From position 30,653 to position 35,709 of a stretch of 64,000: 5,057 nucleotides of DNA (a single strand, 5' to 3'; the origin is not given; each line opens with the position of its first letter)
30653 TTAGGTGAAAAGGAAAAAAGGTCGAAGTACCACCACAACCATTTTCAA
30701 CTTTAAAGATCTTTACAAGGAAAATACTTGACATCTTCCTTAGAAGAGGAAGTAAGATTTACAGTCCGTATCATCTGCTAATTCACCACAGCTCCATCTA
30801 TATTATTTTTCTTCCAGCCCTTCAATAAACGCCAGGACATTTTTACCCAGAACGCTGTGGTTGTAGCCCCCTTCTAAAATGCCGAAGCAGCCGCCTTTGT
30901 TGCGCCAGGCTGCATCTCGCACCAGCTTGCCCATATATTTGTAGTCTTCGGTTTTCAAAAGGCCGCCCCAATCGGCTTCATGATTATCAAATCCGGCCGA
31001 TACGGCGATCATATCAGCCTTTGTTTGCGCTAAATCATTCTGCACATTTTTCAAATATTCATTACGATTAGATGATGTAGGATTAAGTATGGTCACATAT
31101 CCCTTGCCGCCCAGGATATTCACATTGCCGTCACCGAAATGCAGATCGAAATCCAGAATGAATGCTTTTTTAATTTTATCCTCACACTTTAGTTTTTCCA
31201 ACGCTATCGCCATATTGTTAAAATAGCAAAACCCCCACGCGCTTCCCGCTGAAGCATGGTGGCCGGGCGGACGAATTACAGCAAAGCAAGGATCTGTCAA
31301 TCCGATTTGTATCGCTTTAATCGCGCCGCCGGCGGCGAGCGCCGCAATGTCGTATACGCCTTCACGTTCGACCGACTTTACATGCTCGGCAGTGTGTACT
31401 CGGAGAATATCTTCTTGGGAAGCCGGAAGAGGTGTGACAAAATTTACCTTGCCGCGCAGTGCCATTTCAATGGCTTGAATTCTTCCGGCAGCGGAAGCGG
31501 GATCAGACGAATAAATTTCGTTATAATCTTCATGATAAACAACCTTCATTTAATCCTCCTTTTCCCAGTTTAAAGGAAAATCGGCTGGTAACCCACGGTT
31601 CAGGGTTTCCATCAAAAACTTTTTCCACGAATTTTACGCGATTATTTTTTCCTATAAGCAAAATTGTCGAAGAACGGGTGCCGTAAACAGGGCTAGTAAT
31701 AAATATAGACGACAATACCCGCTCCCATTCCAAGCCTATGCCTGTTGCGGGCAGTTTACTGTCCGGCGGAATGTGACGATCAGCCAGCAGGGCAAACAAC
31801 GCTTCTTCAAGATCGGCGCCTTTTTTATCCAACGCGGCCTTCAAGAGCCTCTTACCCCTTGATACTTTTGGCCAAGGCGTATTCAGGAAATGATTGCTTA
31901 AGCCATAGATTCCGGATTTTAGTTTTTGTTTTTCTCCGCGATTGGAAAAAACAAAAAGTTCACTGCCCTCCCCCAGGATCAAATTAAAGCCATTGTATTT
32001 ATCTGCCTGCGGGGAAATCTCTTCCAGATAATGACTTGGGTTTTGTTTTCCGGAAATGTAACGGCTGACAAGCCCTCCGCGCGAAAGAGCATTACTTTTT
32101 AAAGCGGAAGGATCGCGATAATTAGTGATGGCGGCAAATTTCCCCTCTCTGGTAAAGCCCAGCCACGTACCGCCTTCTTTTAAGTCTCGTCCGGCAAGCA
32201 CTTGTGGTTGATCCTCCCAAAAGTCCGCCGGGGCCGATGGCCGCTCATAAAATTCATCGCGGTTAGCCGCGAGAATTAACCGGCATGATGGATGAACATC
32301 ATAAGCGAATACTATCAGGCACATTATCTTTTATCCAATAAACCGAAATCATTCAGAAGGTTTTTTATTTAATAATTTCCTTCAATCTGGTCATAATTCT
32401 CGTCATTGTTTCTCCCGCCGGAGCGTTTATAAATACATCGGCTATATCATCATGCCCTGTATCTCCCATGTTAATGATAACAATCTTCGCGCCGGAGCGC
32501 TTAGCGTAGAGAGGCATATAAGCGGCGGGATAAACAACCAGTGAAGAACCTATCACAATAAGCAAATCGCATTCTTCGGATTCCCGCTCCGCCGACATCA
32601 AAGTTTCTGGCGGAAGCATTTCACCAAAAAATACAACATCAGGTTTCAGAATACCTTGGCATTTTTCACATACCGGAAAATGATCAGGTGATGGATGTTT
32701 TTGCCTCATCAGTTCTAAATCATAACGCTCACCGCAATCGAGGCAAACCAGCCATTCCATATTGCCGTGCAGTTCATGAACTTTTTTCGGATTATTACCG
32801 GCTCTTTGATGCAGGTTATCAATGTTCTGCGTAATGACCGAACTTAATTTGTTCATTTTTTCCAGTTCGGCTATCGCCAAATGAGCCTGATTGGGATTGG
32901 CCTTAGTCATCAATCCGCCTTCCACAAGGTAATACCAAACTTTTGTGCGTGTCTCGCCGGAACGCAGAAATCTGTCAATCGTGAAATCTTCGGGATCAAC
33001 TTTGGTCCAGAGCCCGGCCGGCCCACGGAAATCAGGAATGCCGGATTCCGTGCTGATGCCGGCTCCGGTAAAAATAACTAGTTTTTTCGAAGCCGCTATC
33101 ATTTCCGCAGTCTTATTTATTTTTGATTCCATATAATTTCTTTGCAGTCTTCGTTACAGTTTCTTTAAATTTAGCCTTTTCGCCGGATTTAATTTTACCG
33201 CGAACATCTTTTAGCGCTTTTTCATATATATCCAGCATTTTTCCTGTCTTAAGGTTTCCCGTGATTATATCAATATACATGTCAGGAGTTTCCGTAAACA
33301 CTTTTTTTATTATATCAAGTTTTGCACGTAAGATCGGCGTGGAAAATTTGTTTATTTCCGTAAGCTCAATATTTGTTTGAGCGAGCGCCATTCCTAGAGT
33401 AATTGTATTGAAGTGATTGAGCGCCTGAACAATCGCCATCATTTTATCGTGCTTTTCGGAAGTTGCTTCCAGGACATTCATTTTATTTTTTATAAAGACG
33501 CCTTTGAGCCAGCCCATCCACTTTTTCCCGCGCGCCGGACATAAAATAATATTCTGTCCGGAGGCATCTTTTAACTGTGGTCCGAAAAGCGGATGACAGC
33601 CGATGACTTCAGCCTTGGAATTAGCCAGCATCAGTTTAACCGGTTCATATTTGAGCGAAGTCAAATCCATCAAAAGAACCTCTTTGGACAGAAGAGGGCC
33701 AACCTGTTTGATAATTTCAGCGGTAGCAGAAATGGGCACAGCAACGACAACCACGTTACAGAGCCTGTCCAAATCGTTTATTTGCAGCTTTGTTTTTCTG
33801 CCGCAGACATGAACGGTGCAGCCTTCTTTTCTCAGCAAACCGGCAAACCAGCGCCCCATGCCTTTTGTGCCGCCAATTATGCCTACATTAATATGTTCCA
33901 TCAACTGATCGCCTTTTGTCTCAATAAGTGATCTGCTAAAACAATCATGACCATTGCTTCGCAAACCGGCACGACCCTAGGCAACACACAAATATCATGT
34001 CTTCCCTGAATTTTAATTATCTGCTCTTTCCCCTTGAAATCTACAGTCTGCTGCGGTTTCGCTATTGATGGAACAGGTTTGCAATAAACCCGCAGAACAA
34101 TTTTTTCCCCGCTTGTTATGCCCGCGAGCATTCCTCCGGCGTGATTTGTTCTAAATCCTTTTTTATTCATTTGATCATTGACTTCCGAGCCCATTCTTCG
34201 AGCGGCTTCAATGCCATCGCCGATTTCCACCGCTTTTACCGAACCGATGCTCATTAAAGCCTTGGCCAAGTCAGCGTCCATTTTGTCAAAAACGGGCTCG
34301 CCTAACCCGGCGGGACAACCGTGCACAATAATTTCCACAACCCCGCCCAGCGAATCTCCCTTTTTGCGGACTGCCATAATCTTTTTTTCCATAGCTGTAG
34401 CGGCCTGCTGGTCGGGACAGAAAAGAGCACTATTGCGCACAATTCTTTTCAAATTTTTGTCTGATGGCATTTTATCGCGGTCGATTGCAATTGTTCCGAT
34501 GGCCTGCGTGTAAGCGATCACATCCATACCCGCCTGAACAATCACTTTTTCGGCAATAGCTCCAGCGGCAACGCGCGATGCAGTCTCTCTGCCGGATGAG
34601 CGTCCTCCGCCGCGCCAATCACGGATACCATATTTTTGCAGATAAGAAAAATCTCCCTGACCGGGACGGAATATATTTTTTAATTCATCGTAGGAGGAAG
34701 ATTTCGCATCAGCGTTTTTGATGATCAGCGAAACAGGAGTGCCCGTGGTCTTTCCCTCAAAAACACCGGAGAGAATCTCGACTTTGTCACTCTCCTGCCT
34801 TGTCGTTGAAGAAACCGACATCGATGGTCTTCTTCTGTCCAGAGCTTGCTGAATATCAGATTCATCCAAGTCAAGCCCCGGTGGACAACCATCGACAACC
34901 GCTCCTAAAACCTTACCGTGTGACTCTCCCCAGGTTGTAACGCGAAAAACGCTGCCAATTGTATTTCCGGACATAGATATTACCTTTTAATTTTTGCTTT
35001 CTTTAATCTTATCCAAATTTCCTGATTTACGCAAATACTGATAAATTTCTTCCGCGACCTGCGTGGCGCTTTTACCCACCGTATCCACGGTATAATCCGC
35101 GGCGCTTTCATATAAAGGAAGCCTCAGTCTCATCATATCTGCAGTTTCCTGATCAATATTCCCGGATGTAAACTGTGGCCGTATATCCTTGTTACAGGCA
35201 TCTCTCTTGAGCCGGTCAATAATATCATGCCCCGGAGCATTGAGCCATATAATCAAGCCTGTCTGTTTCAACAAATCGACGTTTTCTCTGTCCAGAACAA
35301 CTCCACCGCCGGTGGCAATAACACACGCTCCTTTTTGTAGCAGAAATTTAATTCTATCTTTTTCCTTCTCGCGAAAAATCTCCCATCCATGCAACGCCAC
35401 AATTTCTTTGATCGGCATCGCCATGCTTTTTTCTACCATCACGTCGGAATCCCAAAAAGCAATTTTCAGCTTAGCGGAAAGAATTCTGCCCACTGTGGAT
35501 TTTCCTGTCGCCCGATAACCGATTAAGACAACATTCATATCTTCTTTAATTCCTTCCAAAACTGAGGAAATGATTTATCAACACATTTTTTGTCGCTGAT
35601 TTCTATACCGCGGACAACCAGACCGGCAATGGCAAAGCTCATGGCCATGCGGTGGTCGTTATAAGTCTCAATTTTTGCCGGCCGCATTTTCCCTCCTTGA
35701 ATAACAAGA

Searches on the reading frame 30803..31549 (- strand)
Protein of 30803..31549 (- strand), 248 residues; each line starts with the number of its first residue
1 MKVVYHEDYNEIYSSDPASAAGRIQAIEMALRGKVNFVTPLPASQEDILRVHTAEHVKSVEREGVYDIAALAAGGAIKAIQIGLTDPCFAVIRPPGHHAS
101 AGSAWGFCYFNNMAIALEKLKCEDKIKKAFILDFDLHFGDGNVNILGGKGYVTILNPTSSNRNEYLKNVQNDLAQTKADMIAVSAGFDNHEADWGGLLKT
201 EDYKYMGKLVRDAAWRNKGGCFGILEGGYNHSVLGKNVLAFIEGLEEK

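Call 47: search_protein_families(library=pfam, proteins=[window:30803-31549:-])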
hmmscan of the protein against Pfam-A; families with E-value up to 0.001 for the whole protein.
window:30803-31549:- (248 aa): 1 family
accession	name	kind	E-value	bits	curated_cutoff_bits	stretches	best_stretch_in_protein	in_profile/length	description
PF00850.24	Hist_deacetyl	-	1.6e-36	126.6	27.9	2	25-147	9-162/298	Histone deacetylase domain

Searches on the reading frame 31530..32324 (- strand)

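Call 7: search_protein_families(library=ncbifam, proteins=[window:31530-32324:-])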
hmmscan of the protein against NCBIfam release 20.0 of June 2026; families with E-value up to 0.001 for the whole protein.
window:31530-32324:- (264 aa): 0 families

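Call 47: search_protein_families(library=pfam, proteins=[window:31530-32324:-])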
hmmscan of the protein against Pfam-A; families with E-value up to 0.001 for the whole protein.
window:31530-32324:- (264 aa): 1 family
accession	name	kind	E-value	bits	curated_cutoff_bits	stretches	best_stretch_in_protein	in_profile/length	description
PF05742.17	TANGO2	-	2.6e-78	264.2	22.6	1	1-237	1-255/257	Transport and Golgi organisation 2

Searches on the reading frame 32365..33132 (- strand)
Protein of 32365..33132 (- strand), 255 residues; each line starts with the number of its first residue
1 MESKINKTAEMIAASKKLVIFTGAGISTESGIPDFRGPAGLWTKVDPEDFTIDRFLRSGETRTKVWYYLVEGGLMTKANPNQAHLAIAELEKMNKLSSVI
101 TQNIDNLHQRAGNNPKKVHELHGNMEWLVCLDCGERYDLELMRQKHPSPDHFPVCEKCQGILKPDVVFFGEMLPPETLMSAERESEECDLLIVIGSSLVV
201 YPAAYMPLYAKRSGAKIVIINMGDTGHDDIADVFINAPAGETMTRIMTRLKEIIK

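Call 7: search_protein_families(library=ncbifam, proteins=[window:32365-33132:-])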
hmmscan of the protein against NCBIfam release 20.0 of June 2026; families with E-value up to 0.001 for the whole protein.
window:32365-33132:- (255 aa): 7 families
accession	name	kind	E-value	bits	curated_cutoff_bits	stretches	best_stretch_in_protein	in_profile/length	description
NF040867.1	prot_deacyl_CobB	equivalog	6.4e-88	294.1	320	1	7-249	2-241/242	NAD-dependent protein deacetylase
NF001753.0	PRK00481.1-3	subfamily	1.1e-86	289.9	243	1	5-253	3-250/252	NAD-dependent protein deacylase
NF010736.0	PRK14138.1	equivalog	1.1e-73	247.5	395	1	9-249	5-240/244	NAD-dependent deacetylase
NF001752.0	PRK00481.1-1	equivalog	1.7e-61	207.8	221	1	3-247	2-240/242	NAD-dependent protein deacylase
NF003738.0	PRK05333.1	equivalog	1.5e-58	198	305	2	9-142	20-150/295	NAD-dependent protein deacetylase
NF001754.0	PRK00481.1-4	equivalog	9.2e-57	191.9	252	1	2-247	2-241/244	NAD-dependent protein deacylase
NF001755.0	PRK00481.1-5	equivalog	4.3e-31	107.9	318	1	15-226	40-245/278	Sir2 family NAD+-dependent deacetylase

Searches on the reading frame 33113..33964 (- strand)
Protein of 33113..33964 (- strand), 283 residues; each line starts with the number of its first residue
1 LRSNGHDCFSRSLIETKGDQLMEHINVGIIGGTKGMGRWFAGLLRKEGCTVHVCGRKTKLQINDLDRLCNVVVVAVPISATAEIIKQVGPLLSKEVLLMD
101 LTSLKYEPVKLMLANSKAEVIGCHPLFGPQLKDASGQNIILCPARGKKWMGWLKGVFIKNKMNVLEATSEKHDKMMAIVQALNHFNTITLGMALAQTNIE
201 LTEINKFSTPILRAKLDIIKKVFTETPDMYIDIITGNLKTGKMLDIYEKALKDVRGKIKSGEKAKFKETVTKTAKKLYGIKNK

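Call 7: search_protein_families(library=ncbifam, proteins=[window:33113-33964:-])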
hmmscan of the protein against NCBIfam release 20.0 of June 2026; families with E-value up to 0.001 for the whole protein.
window:33113-33964:- (283 aa): 18 families
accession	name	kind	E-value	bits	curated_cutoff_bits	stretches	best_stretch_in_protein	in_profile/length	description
NF006408.0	PRK08655.1-2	equivalog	1.2e-55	189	422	1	22-281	4-279/441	prephenate dehydrogenase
NF008400.0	PRK11199.1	equivalog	3.1e-53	181.1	273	1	25-274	99-347/374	bifunctional chorismate mutase/prephenate dehydrogenase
NF006409.0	PRK08655.1-3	equivalog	9.4e-49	166.5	310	1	26-277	2-267/290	prephenate dehydrogenase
NF006411.0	PRK08655.1-5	equivalog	1.3e-46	159.3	464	1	26-276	4-270/443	prephenate dehydrogenase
NF006410.0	PRK08655.1-4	equivalog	1.9e-43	148.9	498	1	24-279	4-277/446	prephenate dehydrogenase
NF006407.0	PRK08655.1-1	equivalog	2.4e-38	132.1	834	1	27-277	3-271/439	prephenate dehydrogenase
NF006457.0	PRK08818.1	equivalog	2.3e-32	112.6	411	1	25-266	5-258/373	prephenate dehydrogenase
NF006307.0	PRK08507.1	equivalog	5.8e-16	58.5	295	1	60-274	51-269/275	prephenate dehydrogenase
NF011381.1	PRK14806.1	equivalog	2.1e-13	49.4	902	1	68-272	63-276/733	bifunctional prephenate dehydrogenase/3-phosphoshikimate 1-carboxyvinyltransferase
NF005694.0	PRK07502.1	equivalog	1.5e-11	44.1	409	1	68-274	66-282/310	prephenate/arogenate dehydrogenase family protein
NF005107.0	PRK06545.1-5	equivalog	5.7e-10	38.7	414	1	67-272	61-276/367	prephenate dehydrogenase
NF005650.0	PRK07417.1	equivalog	5.6e-07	29.1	290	1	67-274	57-272/281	prephenate/arogenate dehydrogenase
NF005032.0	PRK06444.1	equivalog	5.7e-07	29.4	293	1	27-249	3-191/197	prephenate dehydrogenase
NF005105.0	PRK06545.1-3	equivalog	1.1e-06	27.7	524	1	61-141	55-147/367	prephenate dehydrogenase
NF010769.0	PRK14172.1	equivalog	4e-05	23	392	0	22-78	156-211/278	bifunctional 5,10-methylene-tetrahydrofolate dehydrogenase/ 5,10-methylene-tetrahydrofolate cyclohydrolase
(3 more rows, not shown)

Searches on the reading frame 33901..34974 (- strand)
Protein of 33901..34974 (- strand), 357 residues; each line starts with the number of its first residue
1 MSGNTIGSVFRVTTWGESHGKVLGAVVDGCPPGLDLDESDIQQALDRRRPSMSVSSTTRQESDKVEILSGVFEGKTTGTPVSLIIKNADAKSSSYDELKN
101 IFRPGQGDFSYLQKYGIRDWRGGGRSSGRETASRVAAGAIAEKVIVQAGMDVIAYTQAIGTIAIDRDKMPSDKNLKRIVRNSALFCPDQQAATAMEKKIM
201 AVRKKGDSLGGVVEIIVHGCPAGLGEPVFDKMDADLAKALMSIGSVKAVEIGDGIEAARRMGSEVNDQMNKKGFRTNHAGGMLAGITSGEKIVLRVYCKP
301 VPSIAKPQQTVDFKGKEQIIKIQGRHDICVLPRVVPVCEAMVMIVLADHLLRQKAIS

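Call 7: search_protein_families(library=ncbifam, proteins=[window:33901-34974:-])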
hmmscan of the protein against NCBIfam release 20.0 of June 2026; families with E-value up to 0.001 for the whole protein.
window:33901-34974:- (357 aa): 3 families
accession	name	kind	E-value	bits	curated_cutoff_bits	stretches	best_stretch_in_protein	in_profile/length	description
NF003793.1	PRK05382.1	equivalog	3.5e-143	476.6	321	1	11-352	1-344/344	chorismate synthase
TIGR00033.1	aroC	equivalog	1.5e-132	441.8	212.2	1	10-355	1-349/351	chorismate synthase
NF009113.0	PRK12463.1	equivalog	6.3e-61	206.5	799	1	11-353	2-367/390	chorismate synthase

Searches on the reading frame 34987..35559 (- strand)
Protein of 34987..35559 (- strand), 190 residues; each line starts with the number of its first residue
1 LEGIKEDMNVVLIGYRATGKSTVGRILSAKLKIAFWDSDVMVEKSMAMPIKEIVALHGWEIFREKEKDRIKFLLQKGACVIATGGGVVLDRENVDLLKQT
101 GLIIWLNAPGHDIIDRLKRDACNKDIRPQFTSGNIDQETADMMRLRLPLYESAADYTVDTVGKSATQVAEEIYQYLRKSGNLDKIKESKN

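Call 7: search_protein_families(library=ncbifam, proteins=[window:34987-35559:-])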
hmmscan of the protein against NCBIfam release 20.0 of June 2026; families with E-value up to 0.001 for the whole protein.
window:34987-35559:- (190 aa): 13 families
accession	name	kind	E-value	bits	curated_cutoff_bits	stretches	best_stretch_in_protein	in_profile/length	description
NF010553.0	PRK13947.1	equivalog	4.3e-41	141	204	1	9-181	3-171/173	shikimate kinase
NF002988.0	PRK03731.1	equivalog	1e-40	139.3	161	1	9-179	4-171/174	shikimate kinase AroL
NF010552.0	PRK13946.1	equivalog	6e-35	120.6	186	1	6-179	22-190/198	shikimate kinase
NF003456.0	PRK05057.1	equivalog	8e-31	107.2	195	1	6-178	3-172/173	shikimate kinase AroK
NF006015.0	PRK08154.1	subfamily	1.9e-29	102.8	204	1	7-184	136-310/314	anaerobic benzoate catabolism transcriptional regulator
NF040667.1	hom_kin_desulfo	exception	4.3e-29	101.5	197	1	9-176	2-162/163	homoserine kinase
NF010554.0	PRK13948.1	equivalog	1.4e-25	90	217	1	10-178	13-175/192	shikimate kinase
NF006610.0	PRK09169.1-4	subfamily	3.3e-23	80.4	4299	1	9-158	2867-3011/3056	hypothetical protein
NF010555.0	PRK13949.1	equivalog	2.5e-21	76.5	180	1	9-160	3-153/175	shikimate kinase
NF010556.0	PRK13951.1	equivalog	1.9e-19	69.9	560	1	8-120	1-112/492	bifunctional shikimate kinase AroK/3-dehydroquinate synthase AroB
NF010627.0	PRK14021.1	equivalog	1.3e-17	63.4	565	1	9-175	8-173/542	bifunctional shikimate kinase/3-dehydroquinate synthase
NF001866.0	PRK00625.1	equivalog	1.8e-12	47.8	142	1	8-129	1-125/173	shikimate kinase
NF003012.0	PRK03839.1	equivalog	5.8e-06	26.4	152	1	8-178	1-153/180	putative kinase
